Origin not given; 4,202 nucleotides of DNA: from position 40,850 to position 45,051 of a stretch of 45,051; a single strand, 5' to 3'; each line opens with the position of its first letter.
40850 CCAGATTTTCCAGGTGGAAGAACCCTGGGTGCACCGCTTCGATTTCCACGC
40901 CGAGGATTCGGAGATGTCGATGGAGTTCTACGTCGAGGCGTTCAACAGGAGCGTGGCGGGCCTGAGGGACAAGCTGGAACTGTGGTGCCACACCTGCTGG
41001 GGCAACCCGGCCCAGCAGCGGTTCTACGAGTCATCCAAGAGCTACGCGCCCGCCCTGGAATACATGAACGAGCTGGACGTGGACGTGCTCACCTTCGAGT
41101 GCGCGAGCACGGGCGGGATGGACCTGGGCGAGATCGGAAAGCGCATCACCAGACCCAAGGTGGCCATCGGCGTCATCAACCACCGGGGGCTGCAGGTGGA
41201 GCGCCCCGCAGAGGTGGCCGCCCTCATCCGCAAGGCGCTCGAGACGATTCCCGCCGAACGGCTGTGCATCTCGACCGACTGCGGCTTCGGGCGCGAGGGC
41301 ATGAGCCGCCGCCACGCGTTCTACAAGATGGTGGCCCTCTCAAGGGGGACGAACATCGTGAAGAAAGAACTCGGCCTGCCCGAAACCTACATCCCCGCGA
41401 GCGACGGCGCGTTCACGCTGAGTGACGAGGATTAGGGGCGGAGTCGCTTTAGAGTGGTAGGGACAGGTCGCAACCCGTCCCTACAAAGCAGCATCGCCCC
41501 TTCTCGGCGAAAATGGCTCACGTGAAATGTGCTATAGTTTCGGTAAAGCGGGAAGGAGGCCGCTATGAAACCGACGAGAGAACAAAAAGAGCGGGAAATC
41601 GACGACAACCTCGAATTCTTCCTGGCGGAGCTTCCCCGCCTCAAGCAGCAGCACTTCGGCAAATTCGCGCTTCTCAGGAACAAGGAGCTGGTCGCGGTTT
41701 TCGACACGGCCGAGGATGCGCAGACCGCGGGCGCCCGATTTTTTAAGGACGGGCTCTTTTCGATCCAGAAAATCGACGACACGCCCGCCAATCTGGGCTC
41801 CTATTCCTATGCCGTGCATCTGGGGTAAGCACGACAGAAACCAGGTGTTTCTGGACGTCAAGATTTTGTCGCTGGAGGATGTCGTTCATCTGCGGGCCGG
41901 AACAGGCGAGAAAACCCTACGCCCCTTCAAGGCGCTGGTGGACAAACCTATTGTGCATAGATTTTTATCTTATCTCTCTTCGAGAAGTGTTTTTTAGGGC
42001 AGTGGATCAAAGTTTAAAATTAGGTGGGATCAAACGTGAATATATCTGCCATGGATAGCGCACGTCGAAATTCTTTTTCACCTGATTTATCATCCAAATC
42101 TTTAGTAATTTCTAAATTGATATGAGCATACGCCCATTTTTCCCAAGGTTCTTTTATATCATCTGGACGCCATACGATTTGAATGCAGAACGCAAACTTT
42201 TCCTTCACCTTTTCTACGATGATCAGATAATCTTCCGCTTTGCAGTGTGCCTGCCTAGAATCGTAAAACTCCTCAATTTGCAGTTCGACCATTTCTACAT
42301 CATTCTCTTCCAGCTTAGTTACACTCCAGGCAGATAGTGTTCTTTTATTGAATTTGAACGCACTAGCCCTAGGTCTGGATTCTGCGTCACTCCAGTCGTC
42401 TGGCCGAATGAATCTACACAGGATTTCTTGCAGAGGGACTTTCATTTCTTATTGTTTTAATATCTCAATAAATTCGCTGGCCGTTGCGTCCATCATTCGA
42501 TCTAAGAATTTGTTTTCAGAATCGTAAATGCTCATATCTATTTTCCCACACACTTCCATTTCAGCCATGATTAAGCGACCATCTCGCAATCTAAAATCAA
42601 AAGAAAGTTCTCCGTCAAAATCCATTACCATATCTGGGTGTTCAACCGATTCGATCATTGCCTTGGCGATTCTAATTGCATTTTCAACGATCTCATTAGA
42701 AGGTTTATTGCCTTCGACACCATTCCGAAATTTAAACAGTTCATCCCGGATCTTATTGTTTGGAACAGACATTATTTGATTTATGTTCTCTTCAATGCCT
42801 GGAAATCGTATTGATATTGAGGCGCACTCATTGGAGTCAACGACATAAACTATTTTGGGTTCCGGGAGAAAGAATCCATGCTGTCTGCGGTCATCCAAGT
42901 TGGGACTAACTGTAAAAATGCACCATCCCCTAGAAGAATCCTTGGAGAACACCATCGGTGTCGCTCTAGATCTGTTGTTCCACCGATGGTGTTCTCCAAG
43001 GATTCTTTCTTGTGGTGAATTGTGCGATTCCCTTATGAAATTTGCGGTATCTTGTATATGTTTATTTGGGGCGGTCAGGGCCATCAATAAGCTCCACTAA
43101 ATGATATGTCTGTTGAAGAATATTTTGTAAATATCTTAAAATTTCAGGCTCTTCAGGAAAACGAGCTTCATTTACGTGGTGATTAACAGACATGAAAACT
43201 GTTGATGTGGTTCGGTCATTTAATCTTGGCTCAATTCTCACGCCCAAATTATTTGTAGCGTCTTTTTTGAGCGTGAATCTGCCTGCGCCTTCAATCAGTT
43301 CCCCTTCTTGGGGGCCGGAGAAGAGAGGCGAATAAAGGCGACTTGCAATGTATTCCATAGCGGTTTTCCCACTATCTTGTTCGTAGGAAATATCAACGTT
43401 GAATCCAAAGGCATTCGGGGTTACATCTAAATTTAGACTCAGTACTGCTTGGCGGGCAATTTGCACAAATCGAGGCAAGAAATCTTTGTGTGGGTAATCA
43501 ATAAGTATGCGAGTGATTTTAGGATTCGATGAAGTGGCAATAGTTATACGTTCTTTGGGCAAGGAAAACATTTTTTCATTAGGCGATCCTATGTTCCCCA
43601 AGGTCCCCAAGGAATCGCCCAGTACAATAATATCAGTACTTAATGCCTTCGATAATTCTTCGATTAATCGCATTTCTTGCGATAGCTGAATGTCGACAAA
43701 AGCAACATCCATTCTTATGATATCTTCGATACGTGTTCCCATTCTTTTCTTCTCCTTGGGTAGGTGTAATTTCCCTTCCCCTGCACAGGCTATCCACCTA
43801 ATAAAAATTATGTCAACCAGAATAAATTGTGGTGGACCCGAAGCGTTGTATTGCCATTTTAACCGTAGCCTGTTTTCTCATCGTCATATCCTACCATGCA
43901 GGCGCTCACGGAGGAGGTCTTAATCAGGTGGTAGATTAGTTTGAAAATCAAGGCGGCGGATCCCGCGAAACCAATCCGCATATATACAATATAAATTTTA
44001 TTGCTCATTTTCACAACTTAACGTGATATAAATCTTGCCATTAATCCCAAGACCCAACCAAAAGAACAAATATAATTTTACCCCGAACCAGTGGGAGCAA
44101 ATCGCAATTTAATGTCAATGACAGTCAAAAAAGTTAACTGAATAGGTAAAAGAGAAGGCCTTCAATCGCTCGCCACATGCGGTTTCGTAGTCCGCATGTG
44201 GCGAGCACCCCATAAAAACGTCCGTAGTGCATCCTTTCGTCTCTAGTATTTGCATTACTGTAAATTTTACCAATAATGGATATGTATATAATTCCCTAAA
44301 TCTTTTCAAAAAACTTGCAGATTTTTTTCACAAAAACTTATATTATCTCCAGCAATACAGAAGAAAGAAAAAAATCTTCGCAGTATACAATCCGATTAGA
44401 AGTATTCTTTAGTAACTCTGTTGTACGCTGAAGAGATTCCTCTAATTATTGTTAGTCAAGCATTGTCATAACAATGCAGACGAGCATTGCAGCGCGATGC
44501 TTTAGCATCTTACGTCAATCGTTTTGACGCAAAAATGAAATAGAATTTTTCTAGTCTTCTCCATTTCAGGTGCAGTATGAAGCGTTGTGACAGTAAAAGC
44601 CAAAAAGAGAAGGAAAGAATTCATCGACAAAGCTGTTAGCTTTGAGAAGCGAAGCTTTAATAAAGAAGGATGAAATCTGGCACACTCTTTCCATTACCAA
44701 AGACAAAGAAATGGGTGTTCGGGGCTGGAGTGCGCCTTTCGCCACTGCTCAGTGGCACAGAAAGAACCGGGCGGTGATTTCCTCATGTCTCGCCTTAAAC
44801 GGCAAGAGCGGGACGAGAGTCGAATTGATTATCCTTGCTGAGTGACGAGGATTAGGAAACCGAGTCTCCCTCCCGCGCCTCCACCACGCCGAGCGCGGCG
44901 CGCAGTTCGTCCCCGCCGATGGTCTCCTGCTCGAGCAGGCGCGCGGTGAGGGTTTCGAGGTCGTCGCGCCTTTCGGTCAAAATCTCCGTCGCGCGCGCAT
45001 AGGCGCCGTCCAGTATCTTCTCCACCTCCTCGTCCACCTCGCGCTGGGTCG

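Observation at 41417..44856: Perfect 20-bp direct repeat brackets a 3.4-kb insertion and duplicates the shared stop-codon junction of two convergent genes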

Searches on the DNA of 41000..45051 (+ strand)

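Call 49: search_rna_families(source=window, start=41000, end=45051, threshold=evalue, max_evalue=1)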
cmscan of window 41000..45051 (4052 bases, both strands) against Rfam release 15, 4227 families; matches with E-value up to 1: 4.
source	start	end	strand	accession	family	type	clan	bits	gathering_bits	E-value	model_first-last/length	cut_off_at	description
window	42935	43006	+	RF00687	mir-136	Gene; miRNA;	-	33.7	64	0.00053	1-82/82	no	mir-136 microRNA precursor family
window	42935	43006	-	RF00687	mir-136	Gene; miRNA;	-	32.4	64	0.0011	1-82/82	no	mir-136 microRNA precursor family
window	42937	43004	-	RF04140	mir-3118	Gene; miRNA;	-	25.2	89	0.098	1-76/76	no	mir-3118 microRNA precursor family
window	44361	44450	+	RF03483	MIR319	Gene; miRNA;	-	20.5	54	0.76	1-92/92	no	MIR319 microRNA precursor family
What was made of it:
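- Tried and rejected: Non-coding RNA in the insert: Rfam gave only spurious miRNA-like hits on a hairpin (call 49).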

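Call 63: search_dna_similar(query=window:41945-44836:+, collection=phages, mode=distant, max_rows=10)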
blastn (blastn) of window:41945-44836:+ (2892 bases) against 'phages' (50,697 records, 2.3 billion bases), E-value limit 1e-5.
No match.

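Call 64: search_dna_similar(query=window:41945-44836:+, collection=plasmids, mode=distant, max_rows=10)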
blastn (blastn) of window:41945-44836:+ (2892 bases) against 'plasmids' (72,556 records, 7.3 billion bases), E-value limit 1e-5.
No match.
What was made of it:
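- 41945..44659 (-): Low-GC block (39.6% GC against 62.8% in the flank): three tightly packed ORFs on the minus strand (141 aa 42020-42445; 212 aa 42449-43087; 226 aa 43062-43742), then about 0.9 kb without ORFs. No phage or plasmid DNA match (calls 63, 64).
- Tried and rejected: The low-GC block has no phage or plasmid DNA match (calls 63, 64).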
